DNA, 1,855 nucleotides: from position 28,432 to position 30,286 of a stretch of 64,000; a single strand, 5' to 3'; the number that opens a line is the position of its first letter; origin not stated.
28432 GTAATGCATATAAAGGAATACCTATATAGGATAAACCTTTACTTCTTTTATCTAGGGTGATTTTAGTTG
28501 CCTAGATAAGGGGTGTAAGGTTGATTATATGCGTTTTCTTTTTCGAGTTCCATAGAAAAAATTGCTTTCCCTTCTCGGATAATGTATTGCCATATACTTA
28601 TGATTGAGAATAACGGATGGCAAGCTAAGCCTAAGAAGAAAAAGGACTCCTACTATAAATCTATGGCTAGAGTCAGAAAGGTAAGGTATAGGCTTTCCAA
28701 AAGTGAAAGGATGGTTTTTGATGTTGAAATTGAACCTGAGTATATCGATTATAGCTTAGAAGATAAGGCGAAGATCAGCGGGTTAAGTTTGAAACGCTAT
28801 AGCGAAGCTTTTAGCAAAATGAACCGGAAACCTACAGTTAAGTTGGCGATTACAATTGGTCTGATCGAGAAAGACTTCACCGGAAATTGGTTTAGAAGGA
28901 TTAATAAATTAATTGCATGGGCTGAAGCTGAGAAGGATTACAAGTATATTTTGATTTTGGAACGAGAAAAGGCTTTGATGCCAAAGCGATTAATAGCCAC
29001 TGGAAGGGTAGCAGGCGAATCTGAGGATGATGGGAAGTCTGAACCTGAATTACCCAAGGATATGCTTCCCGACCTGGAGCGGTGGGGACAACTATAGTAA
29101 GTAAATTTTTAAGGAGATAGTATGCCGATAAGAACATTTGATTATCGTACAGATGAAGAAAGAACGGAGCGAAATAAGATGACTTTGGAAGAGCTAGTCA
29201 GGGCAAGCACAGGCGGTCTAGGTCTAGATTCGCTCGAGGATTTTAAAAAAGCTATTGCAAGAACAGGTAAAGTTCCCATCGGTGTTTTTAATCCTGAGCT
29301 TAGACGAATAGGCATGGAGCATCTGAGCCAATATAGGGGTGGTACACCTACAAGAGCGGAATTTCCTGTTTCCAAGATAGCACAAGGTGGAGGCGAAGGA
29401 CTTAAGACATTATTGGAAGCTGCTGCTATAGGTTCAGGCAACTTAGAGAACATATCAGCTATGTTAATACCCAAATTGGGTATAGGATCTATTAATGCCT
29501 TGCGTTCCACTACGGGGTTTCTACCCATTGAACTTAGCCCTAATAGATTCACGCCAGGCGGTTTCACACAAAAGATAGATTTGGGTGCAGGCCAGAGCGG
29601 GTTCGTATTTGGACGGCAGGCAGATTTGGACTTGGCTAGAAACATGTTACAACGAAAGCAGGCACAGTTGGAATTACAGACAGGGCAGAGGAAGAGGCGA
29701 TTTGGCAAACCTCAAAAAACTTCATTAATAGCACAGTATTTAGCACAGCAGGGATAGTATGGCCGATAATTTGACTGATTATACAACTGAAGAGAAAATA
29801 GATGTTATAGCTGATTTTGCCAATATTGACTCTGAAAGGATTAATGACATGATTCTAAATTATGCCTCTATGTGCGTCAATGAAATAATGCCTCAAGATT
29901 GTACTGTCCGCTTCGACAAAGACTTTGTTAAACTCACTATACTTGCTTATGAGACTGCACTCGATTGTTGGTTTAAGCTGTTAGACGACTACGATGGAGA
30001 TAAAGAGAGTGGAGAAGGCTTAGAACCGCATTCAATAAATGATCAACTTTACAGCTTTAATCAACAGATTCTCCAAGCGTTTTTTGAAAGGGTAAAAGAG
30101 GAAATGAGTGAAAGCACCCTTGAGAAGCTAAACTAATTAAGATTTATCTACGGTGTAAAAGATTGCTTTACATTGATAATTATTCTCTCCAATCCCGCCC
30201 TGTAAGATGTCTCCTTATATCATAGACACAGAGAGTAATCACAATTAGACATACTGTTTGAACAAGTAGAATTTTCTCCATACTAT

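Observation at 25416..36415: Satellite-like 10.9-kb element integrated in tRNA-Ala(CGC), bounded by a perfect 50-bp direct repeat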

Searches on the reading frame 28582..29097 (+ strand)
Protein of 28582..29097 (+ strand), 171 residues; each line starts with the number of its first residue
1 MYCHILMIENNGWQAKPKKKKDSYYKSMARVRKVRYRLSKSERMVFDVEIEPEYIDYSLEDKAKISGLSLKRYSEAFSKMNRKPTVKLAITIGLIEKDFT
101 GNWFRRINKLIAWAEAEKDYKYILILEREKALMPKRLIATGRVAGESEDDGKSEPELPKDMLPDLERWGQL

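Call 5: search_protein_families(library=pfam, max_evalue=0.01, proteins=[window:28582-29097:+])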
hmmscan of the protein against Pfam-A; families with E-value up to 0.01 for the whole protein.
window:28582-29097:+ (171 aa): 0 families

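Call 6: search_protein_families(library=phrogs, max_evalue=0.01, proteins=[window:28582-29097:+])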
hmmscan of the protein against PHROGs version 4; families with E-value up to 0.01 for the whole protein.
window:28582-29097:+ (171 aa): 0 families

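Call 12: search_protein_families(library=ncbifam, max_evalue=0.01, proteins=[window:28582-29097:+])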
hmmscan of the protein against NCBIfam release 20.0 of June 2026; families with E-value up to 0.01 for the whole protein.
window:28582-29097:+ (171 aa): 0 families

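Call 46: search_protein_families(library=phrogs, max_evalue=5, proteins=[window:28582-29097:+])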
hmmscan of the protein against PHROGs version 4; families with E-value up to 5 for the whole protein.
window:28582-29097:+ (171 aa): 1 family
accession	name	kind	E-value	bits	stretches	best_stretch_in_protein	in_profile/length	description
phrog_30728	-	unknown function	0.13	13.8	1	29-83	21-75/108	-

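Call 47: search_protein_families(library=padloc, max_evalue=0.1, proteins=[window:28582-29097:+])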
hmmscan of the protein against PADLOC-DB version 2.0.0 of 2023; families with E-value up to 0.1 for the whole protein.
window:28582-29097:+ (171 aa): 0 families

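Call 62: search_protein_representatives(protein=window:28582-29097:+)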
Query: 171 residues. Proteins with E-value up to 0.001 (for the whole library): 8; up to 1e-10: 8; up to 1e-30: 2. The best 8 are listed.
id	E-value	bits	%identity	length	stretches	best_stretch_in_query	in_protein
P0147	3.2e-75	267.7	79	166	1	6-168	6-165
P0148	4.4e-31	124.1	54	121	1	28-142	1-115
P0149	1.1e-25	106.5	40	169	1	9-170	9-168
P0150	1.4e-19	86.7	46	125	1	56-152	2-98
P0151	7.8e-17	77.8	33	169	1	16-158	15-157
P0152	6.5e-13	65.0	34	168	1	16-167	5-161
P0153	6.5e-12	61.8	36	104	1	16-107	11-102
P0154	6.2e-11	58.6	38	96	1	14-93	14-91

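Call 65: search_protein_families(library=phrogs, alignment_id=A2, max_evalue=1)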
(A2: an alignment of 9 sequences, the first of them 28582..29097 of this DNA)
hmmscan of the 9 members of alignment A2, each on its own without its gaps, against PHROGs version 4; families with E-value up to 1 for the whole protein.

A. member 1, window:28582-29097:+ (171 aa): 1 family
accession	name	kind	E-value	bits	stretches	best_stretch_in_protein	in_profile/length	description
phrog_30728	-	unknown function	0.13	13.8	1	29-83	21-75/108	-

B. families by the number of members that match (of 9 scanned): 17 families
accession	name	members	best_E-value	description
phrog_20768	-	1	0.01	-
phrog_28260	-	1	0.013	-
phrog_21684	-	1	0.021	-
phrog_15687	-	1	0.022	-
phrog_21095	-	1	0.032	-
phrog_7497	-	1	0.039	-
phrog_37546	-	1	0.067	-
phrog_21190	-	1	0.12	-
phrog_30728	-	1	0.13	-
phrog_7024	-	1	0.13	-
phrog_36486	-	1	0.14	-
phrog_32741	-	1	0.19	-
phrog_6962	-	1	0.2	-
phrog_5285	-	1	0.2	-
phrog_1673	-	1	0.21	-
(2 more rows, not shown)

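Call 66: find_encoding_contigs(protein=P0147, flank=10000, max_places=3)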
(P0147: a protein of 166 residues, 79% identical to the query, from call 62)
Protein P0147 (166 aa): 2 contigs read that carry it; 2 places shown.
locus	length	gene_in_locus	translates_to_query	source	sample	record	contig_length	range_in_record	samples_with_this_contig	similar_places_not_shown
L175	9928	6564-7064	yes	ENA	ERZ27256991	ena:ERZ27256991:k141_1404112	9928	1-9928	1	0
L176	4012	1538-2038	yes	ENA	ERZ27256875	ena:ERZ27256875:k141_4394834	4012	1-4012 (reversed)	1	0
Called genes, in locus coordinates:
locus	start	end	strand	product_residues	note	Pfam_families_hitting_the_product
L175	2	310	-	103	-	?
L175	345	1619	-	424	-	PF06689:zf-C4_ClpX, PF01078:Mg_chelatase (faint), PF00004:AAA, PF07724:AAA_2, PF07728:AAA_5, PF13401:AAA_22 (faint), PF10431:ClpB_D2-small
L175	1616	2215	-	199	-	PF00574:CLP_protease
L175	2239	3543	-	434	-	PF05697:Trigger_N, PF00254:FKBP_C, PF05698:Trigger_C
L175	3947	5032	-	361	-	PF24624:Int_N, PF00589:Phage_integrase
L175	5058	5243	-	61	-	-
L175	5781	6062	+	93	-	-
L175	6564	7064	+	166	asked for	-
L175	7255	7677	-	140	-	-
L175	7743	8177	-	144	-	-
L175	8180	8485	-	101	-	-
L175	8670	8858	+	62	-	-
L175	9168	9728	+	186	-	-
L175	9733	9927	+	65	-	?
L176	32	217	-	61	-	-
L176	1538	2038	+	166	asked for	-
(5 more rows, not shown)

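Call 67: find_encoding_contigs(protein=P0149, flank=10000, max_places=3)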
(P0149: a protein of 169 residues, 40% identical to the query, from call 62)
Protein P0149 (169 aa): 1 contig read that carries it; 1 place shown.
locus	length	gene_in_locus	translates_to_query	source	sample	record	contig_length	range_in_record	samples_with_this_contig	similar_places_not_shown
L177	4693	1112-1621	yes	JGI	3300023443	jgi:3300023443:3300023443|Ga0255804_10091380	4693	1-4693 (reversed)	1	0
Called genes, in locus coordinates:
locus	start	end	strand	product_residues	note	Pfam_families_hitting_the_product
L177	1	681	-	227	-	?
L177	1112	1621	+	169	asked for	-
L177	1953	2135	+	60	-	-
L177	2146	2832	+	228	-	PF01797:Y1_Tnp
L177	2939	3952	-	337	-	-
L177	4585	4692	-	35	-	?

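Call 75: predict_structure(alignment_id=A2)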
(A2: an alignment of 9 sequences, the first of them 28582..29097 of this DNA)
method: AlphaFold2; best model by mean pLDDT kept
length: 171 residues; sequences in the alignment: 9
mean_pLDDT: 74.2   pTM: 0.60
mean pLDDT of the five models: 74.2, 72.8, 70.5, 69.6, 69.6
residues with pLDDT >= 90: 45; 70-90: 68; 50-70: 21; < 50: 37
segments of 3 or more residues with pLDDT < 50: 1-24, 144-154
pLDDT, mean of each block of 10 residues (from residue 1): 36 40 64 93 95 90 95 95 89 81 82 87 85 75 49 53 55 42
secondary structure, 60 per line:
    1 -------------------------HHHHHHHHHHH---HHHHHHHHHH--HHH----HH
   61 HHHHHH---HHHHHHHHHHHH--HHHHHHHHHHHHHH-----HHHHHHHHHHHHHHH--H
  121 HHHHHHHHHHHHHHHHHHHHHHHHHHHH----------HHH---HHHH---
elements in order: H26-36 H40-49 H59-66 H70-81 H84-97 H103-117 H120-148 H165-168

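Call 82: fold_search(model_id=the predicted structure, library=pdb)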
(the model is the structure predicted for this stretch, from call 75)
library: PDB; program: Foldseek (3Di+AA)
matches with E <= 10: 441; with E <= 0.001: 0
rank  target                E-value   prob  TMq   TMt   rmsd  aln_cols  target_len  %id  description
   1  4fx0_B                3.7e-01  0.75  0.27  0.34  13.1       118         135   14  Crystal structure of M. tuberculosis transcriptional regulator MosR (released 2012-09-26)
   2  5vl9_D                7.2e-01  0.20  0.23  0.22  13.4       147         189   13  Crystal structure of EilR in complex with eilO DNA element (released 2018-06-27)
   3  7kug_D                8.0e-01  0.87  0.27  0.46   4.2        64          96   20  Fe-S cluster-bound transcription activator WhiB7 in complex with the SigmaAr4-RNAP Beta flap tip chimera (released 2021-06-30)
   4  9a7s_A                8.0e-01  0.57  0.27  0.19  11.4       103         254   18  Integrative model of RPSD-RPOB by crosslinking MS and deep learning (released 2024-09-18)
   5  3bj6_B                8.0e-01  0.28  0.25  0.28  12.4       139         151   10  Crystal structure of MarR family transcription regulator SP03579 (released 2007-12-18)
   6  3bj6_A                8.0e-01  0.28  0.25  0.27  12.4       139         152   10  Crystal structure of MarR family transcription regulator SP03579 (released 2007-12-18)
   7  5vl9_A                8.0e-01  0.20  0.24  0.22  11.7       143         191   15  Crystal structure of EilR in complex with eilO DNA element (released 2018-06-27)
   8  2d6y_B                8.4e-01  0.23  0.24  0.22  12.8       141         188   12  Crystal Structure of transcriptional factor SCO4008 from Streptomyces coelicolor A3(2) (released 2006-10-31)
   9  7kug_B                8.9e-01  0.77  0.29  0.49   4.9        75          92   20  Fe-S cluster-bound transcription activator WhiB7 in complex with the SigmaAr4-RNAP Beta flap tip chimera (released 2021-06-30)
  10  7l19_B                9.9e-01  0.41  0.26  0.34  12.9       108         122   17  Crystal structure of the MarR family transcriptional regulator from Enterobacter soli strain LF7 bound to Indole 3 ace (released 2021-12-22)
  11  5vlm_C                1.1e+00  0.20  0.23  0.22  11.9       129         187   13  Crystal structure of EilR in complex with crystal violet (released 2018-06-27)
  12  2ao9_F                1.2e+00  0.60  0.31  0.44   7.7        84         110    7  Structural Genomics, The crystal structure of a Phage protein (phBC6A51) from Bacillus cereus ATCC 14579 (released 2005-09-27)
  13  8a5r                  1.2e+00  0.60  0.28  0.24   4.1        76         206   18  Crystal structure of light-activated DNA-binding protein EL222 from Erythrobacter litoralis crystallized and measured in (released 2023-07-05)
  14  2jk3_A                1.2e+00  0.10  0.18  0.17  13.2       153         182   14  CRYSTAL STRUCTURE OF THE HLYIIR MUTANT PROTEIN WITH RESIDUES 169-186 SUBSTITUTED BY GSSGSSG LINKER (released 2008-08-19)
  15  3vfz_B                1.2e+00  0.63  0.25  0.54   4.0        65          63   20  Crystal structure of -35 promoter binding domain of SigD of Mycobacterium tuberculosis (released 2013-02-13)
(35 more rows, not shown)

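Call 83: fold_search(model_id=the predicted structure, library=viral)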
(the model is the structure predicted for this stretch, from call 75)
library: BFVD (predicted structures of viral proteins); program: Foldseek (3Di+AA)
matches with E <= 10: 483; with E <= 0.001: 0
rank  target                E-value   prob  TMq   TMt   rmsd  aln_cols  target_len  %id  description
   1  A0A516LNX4            7.5e-02  0.80  0.28  0.28  17.9       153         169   14  (no name in the UniProt tables at hand)
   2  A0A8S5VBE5            8.4e-02  0.66  0.30  0.23  17.9       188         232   13  Terminase small subunit [Myoviridae sp. ctbEa13]
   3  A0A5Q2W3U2            1.2e-01  0.75  0.32  0.30  24.4       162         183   15  (no name in the UniProt tables at hand)
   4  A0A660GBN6            1.3e-01  0.57  0.26  0.33  23.0       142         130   16  (no name in the UniProt tables at hand)
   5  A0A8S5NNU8            1.6e-01  0.72  0.33  0.27  13.3       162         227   13  DNA binding domain protein [Myoviridae sp. ctj3P51]
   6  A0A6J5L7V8            1.8e-01  0.97  0.27  0.45   5.7        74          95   15  Uncharacterized protein [uncultured Caudovirales phage]
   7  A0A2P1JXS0            2.1e-01  0.60  0.28  0.31  19.4       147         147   15  Helix-turn-helix DNA binding domain protein [Rhodococcus phage Finch]
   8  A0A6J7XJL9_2          2.1e-01  0.28  0.23  0.04  26.0       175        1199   16  DdrB-like domain-containing protein [uncultured Caudovirales phage]
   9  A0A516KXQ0            2.2e-01  0.41  0.24  0.28  17.0       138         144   16  (no name in the UniProt tables at hand)
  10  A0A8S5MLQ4            2.8e-01  0.30  0.25  0.18  20.6       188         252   12  Uncharacterized protein [Podoviridae sp. ctlpi2]
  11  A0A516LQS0            2.9e-01  0.72  0.31  0.40   9.0       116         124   14  (no name in the UniProt tables at hand)
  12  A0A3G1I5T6            3.1e-01  0.33  0.23  0.26  15.7       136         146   15  (no name in the UniProt tables at hand)
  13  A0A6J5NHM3            3.1e-01  0.28  0.20  0.19  13.9       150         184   15  Uncharacterized protein [uncultured Caudovirales phage]
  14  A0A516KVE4            3.3e-01  0.28  0.22  0.26  20.2       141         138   15  (no name in the UniProt tables at hand)
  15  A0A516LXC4            3.9e-01  0.38  0.30  0.30  22.1       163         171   14  (no name in the UniProt tables at hand)
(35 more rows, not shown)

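Call 117: find_encoding_contigs(protein=P0151, flank=10000, max_places=3)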
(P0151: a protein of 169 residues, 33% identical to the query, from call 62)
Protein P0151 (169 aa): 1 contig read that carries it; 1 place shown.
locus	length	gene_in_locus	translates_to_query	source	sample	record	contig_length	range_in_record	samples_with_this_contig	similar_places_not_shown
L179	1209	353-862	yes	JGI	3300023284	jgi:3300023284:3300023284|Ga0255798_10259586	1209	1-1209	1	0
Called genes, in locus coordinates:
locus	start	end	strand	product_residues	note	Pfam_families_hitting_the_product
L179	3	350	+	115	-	?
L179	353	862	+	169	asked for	-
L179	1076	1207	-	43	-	?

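Call 118: find_encoding_contigs(protein=P0152, flank=10000, max_places=3)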
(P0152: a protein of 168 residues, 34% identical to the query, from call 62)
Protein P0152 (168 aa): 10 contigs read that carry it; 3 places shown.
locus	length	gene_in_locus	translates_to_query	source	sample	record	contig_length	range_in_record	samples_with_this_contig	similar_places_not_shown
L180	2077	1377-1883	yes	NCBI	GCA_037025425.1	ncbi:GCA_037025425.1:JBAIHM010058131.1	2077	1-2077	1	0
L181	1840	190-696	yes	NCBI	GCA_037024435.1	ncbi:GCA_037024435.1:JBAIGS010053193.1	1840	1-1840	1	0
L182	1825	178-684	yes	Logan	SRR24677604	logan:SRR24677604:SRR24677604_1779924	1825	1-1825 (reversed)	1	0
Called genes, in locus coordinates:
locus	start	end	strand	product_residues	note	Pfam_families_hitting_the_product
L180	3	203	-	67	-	?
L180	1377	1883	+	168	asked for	-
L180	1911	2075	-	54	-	?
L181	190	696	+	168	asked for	-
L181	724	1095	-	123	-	-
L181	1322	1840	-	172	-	?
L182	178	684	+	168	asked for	-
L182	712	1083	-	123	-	-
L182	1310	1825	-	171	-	?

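Call 125: search_solved_structures(query=A2, max_evalue=10)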
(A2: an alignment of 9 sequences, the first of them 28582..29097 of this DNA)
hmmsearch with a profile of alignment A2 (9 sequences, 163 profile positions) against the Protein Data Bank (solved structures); distinct sequences matched with E-value up to 10: 7.
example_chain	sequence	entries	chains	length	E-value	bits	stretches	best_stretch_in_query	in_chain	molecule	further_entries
1col_A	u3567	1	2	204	0.064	16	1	50-126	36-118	COLICIN A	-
8i02_A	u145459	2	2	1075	0.12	15.1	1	19-107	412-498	Paired amphipathic helix protein pst2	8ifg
6vk4_C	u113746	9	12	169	0.23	14.2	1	15-59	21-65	Methane monooxygenase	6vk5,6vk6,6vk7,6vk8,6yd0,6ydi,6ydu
1mhy_G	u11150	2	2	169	0.24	14.1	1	15-59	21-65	METHANE MONOOXYGENASE HYDROXYLASE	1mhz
7m8q_C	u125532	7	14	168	0.26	14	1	15-59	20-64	Methane monooxygenase gamma chain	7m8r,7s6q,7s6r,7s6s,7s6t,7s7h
2ba3_A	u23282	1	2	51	0.49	13.1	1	52-71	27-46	NikA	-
6d7k_C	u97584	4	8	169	0.58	12.9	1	14-59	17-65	Methane monooxygenase hydroxylase, MmoZ | Methane monooxygenase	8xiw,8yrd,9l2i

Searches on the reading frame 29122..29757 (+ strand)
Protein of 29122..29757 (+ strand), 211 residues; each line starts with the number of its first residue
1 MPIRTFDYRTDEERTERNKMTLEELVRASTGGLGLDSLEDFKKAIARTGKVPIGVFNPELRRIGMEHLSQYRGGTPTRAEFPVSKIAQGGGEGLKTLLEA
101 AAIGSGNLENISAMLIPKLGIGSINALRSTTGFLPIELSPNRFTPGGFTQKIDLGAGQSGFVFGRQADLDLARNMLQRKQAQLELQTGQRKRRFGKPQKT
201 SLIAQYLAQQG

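Call 5: search_protein_families(library=pfam, max_evalue=0.01, proteins=[window:29122-29757:+])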
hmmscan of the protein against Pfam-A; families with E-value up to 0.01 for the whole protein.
window:29122-29757:+ (211 aa): 0 families

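Call 6: search_protein_families(library=phrogs, max_evalue=0.01, proteins=[window:29122-29757:+])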
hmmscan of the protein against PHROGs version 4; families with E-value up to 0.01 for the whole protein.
window:29122-29757:+ (211 aa): 0 families

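Call 12: search_protein_families(library=ncbifam, max_evalue=0.01, proteins=[window:29122-29757:+])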
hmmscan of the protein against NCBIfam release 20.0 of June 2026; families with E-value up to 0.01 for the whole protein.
window:29122-29757:+ (211 aa): 0 families

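Call 46: search_protein_families(library=phrogs, max_evalue=5, proteins=[window:29122-29757:+])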
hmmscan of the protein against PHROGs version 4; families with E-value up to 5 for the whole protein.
window:29122-29757:+ (211 aa): 0 families

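Call 47: search_protein_families(library=padloc, max_evalue=0.1, proteins=[window:29122-29757:+])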
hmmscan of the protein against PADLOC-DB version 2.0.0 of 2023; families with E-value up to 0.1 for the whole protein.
window:29122-29757:+ (211 aa): 0 families

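Call 84: find_related_loci(query=window:29122-29757:+, collection=viral_contigs, flank=8000)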
Query window:29122-29757:+ (211 aa) in viral_contigs; peptide patterns used: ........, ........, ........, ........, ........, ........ (x = any residue, [..] = any of these).
19 stretches matched a pattern, but none encodes a relative of the query by tblastn (E <= 1e-3).

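Call 87: find_homologous_proteins(query=window:29122-29757:+, max_evalue=0.01)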
Query window:29122-29757:+ (211 aa): 2 proteins with E <= 0.01 among 455 candidates.
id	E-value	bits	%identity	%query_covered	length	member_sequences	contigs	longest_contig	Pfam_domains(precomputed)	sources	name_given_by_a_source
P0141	3.4e-131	453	100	100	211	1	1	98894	-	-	-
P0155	7.1e-54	201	60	79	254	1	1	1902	-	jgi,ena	-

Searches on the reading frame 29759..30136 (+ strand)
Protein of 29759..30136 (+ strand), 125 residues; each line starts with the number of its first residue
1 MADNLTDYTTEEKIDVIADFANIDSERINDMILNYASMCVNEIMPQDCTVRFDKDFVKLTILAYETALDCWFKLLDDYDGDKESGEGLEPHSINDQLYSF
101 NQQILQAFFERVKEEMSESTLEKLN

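Call 5: search_protein_families(library=pfam, max_evalue=0.01, proteins=[window:29759-30136:+])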
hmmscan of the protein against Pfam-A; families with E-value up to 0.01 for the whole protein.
window:29759-30136:+ (125 aa): 0 families

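Call 6: search_protein_families(library=phrogs, max_evalue=0.01, proteins=[window:29759-30136:+])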
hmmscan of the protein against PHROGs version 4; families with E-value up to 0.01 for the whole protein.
window:29759-30136:+ (125 aa): 0 families

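Call 12: search_protein_families(library=ncbifam, max_evalue=0.01, proteins=[window:29759-30136:+])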
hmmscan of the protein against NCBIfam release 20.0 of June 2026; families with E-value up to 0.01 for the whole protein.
window:29759-30136:+ (125 aa): 0 families

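Call 46: search_protein_families(library=phrogs, max_evalue=5, proteins=[window:29759-30136:+])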
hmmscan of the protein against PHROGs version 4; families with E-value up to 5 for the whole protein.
window:29759-30136:+ (125 aa): 2 families
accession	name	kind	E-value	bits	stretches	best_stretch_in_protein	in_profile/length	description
phrog_33691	-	unknown function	0.11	13.9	1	15-77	16-71/86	-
phrog_17673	-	unknown function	1.9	9.7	1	63-84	11-29/62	-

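Call 47: search_protein_families(library=padloc, max_evalue=0.1, proteins=[window:29759-30136:+])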
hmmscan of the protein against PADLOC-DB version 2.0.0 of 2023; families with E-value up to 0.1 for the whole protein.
window:29759-30136:+ (125 aa): 0 families
